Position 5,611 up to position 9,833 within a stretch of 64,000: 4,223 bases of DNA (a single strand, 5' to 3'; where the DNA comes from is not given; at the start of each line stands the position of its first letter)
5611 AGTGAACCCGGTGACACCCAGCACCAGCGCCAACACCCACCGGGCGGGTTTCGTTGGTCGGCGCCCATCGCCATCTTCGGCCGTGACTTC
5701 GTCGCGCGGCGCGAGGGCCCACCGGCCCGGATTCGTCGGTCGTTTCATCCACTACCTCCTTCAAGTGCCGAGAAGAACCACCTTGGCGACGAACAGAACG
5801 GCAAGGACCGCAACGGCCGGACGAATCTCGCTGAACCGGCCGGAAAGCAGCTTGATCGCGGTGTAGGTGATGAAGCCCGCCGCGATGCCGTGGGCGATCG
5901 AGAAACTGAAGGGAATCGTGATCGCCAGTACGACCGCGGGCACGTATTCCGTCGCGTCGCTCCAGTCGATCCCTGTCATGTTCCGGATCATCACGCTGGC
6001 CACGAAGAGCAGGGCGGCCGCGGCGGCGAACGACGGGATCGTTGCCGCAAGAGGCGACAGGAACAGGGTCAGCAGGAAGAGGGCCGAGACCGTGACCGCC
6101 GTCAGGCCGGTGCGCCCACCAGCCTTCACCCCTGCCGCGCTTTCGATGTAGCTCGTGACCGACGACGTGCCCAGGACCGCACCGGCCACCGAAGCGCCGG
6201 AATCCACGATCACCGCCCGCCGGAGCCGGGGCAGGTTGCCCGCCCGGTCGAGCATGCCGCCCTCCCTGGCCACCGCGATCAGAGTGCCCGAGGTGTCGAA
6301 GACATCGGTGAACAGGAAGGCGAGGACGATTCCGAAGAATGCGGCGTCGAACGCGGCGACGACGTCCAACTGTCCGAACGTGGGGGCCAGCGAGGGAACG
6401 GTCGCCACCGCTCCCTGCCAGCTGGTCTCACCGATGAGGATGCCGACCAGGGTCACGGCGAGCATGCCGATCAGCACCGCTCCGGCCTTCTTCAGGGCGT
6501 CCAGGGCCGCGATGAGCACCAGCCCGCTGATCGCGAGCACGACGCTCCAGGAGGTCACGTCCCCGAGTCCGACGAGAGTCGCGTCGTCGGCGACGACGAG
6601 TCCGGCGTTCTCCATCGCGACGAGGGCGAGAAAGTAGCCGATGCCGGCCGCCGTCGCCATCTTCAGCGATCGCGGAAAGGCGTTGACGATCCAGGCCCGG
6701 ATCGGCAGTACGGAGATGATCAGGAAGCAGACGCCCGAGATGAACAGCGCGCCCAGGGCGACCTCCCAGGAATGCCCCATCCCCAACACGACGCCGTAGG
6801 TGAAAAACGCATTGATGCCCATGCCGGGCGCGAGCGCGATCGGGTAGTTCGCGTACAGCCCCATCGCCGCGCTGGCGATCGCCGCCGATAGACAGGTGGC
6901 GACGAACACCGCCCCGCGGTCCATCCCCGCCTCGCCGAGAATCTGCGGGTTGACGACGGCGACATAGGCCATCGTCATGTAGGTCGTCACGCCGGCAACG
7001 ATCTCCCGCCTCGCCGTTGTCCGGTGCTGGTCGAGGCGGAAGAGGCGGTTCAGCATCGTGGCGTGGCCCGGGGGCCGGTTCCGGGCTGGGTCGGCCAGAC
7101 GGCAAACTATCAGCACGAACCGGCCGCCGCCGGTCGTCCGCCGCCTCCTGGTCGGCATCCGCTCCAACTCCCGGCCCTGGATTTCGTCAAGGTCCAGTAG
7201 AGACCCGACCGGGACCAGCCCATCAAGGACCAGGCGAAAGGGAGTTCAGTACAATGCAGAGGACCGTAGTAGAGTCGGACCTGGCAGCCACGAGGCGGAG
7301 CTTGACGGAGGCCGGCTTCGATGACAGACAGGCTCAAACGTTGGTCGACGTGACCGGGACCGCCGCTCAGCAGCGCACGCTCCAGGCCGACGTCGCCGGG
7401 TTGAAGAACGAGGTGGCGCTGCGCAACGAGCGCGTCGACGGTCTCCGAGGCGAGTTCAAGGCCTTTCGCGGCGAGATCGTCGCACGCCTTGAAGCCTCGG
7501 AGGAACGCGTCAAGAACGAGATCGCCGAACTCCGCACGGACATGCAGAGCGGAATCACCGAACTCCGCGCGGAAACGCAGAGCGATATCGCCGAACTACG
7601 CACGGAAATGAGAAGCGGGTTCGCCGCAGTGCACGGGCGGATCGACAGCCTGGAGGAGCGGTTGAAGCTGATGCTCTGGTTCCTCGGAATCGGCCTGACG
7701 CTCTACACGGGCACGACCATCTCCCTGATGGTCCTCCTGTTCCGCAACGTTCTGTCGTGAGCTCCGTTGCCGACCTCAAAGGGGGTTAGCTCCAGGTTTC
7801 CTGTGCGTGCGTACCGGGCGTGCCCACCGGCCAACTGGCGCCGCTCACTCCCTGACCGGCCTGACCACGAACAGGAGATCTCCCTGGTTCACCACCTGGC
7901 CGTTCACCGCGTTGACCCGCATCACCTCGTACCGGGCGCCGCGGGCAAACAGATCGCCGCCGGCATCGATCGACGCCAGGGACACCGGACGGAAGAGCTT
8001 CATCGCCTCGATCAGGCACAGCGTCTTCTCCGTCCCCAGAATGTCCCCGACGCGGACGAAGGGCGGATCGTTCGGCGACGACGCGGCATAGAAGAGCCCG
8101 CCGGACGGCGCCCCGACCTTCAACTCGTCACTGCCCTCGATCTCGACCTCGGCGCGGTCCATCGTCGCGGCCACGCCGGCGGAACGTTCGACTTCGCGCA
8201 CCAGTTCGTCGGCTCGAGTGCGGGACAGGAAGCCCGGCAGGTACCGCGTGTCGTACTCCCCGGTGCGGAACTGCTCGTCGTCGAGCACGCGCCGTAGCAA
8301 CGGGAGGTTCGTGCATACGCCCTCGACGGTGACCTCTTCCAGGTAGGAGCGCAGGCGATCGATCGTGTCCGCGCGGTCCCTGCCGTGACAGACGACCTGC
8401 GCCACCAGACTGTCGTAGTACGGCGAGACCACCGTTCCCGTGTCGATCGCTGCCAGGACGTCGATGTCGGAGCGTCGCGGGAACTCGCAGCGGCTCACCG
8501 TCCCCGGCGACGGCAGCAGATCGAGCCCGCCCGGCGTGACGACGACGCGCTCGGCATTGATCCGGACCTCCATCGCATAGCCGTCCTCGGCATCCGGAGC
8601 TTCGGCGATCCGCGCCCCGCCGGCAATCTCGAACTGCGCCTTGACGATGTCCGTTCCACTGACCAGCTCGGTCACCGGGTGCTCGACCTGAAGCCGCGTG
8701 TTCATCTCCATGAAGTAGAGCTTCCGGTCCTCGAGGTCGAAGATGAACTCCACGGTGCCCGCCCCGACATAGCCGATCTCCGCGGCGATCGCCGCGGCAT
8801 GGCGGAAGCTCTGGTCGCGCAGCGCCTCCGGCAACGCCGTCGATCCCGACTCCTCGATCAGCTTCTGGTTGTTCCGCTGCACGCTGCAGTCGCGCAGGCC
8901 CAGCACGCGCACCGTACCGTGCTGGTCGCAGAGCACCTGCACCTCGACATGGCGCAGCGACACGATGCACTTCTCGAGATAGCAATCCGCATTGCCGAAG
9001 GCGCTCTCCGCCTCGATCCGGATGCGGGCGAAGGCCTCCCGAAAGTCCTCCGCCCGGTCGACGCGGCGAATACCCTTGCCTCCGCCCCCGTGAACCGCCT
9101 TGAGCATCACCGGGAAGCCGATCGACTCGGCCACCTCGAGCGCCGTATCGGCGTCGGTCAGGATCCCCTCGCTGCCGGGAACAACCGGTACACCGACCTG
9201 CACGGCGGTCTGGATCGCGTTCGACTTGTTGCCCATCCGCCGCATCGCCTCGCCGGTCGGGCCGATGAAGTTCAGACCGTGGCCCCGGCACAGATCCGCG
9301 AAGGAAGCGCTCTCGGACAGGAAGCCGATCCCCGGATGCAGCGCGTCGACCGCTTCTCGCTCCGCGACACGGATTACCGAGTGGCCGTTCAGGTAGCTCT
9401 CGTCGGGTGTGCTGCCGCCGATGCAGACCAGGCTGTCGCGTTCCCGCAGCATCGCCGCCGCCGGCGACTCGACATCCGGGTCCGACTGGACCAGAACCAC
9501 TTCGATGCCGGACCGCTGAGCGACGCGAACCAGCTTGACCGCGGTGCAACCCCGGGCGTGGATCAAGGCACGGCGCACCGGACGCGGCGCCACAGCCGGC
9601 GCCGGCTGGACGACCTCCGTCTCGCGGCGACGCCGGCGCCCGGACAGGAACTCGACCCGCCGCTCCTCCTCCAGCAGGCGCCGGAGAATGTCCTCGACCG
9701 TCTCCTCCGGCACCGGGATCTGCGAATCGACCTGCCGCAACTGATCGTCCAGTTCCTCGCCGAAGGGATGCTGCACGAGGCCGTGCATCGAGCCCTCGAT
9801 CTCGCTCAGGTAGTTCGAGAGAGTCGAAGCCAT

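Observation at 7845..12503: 1552-aa single-chain biotin-dependent carboxylase with domain order CT-alpha, CT-beta, BC, BCCP (reverse of eukaryotic ACC)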

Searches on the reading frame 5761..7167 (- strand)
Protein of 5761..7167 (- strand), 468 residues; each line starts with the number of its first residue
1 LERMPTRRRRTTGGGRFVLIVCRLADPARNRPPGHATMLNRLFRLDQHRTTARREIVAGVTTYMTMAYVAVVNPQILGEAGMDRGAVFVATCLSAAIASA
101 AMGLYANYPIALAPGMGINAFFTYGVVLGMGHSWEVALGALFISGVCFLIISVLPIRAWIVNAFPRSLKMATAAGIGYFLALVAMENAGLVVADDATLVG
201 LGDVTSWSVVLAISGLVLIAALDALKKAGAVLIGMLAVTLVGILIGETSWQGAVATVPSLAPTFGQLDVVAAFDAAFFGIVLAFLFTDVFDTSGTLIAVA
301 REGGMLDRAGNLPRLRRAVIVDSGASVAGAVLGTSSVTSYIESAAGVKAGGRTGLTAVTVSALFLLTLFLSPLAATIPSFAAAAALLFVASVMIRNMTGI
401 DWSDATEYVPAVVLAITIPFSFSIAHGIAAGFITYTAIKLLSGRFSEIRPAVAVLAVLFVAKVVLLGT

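Call 8: search_protein_families(library=pfam, proteins=[window:5761-7167:-], max_evalue=0.001)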
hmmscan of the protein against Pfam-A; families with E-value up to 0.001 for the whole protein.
window:5761-7167:- (468 aa): 1 family
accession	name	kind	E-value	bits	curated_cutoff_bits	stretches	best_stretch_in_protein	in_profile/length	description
PF00860.26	Xan_ur_permease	-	4.2e-50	171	27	1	54-427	2-386/389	Permease family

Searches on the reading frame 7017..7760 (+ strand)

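Call 8: search_protein_families(library=pfam, proteins=[window:7017-7760:+], max_evalue=0.001)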
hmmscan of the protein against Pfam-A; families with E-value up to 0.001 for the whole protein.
window:7017-7760:+ (247 aa): 2 families
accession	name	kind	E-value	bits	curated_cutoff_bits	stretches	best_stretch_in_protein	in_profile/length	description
PF07798.16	CCDC90-like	-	1.4e-11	45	33.5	1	93-217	7-136/175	Coiled-coil domain-containing protein 90-like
PF01442.23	Apolipoprotein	-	6.1e-06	26.5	90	1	122-211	9-99/190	Apolipoprotein A1/A4/E domain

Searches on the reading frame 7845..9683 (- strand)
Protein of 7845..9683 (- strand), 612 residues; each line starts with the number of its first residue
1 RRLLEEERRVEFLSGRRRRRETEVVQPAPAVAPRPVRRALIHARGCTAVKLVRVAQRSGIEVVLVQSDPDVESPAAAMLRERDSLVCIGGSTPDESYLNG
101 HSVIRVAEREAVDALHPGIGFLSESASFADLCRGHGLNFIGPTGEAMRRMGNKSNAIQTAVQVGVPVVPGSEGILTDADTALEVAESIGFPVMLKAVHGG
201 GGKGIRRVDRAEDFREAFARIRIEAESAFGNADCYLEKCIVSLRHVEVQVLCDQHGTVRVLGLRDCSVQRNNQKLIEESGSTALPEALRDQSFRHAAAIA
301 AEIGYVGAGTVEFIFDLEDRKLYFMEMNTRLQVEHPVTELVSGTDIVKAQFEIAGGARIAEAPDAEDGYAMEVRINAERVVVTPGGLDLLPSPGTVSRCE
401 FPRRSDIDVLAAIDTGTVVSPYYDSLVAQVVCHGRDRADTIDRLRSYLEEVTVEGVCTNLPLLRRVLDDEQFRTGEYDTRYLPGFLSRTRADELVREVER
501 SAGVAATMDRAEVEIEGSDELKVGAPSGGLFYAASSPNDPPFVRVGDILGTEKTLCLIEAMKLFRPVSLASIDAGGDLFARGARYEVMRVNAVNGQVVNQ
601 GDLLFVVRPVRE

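Call 29: search_solved_structures(query=window:7845-9683:-, max_evalue=1e-100, show_alignments=1)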
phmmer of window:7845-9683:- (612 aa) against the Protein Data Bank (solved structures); distinct sequences matched with E-value up to 1e-100: 3.
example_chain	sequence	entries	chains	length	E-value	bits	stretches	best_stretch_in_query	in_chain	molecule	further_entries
9kkm_A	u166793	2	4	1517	7.1e-200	668.8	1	20-611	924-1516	Acetyl-CoA carboxylase multifunctional enzyme AccADCB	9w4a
9eb7_A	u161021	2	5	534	9.9e-105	354.6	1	35-484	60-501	Biotin carboxylase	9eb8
2vpq_A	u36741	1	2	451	1e-101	344.7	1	37-482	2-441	ACETYL-COA CARBOXYLASE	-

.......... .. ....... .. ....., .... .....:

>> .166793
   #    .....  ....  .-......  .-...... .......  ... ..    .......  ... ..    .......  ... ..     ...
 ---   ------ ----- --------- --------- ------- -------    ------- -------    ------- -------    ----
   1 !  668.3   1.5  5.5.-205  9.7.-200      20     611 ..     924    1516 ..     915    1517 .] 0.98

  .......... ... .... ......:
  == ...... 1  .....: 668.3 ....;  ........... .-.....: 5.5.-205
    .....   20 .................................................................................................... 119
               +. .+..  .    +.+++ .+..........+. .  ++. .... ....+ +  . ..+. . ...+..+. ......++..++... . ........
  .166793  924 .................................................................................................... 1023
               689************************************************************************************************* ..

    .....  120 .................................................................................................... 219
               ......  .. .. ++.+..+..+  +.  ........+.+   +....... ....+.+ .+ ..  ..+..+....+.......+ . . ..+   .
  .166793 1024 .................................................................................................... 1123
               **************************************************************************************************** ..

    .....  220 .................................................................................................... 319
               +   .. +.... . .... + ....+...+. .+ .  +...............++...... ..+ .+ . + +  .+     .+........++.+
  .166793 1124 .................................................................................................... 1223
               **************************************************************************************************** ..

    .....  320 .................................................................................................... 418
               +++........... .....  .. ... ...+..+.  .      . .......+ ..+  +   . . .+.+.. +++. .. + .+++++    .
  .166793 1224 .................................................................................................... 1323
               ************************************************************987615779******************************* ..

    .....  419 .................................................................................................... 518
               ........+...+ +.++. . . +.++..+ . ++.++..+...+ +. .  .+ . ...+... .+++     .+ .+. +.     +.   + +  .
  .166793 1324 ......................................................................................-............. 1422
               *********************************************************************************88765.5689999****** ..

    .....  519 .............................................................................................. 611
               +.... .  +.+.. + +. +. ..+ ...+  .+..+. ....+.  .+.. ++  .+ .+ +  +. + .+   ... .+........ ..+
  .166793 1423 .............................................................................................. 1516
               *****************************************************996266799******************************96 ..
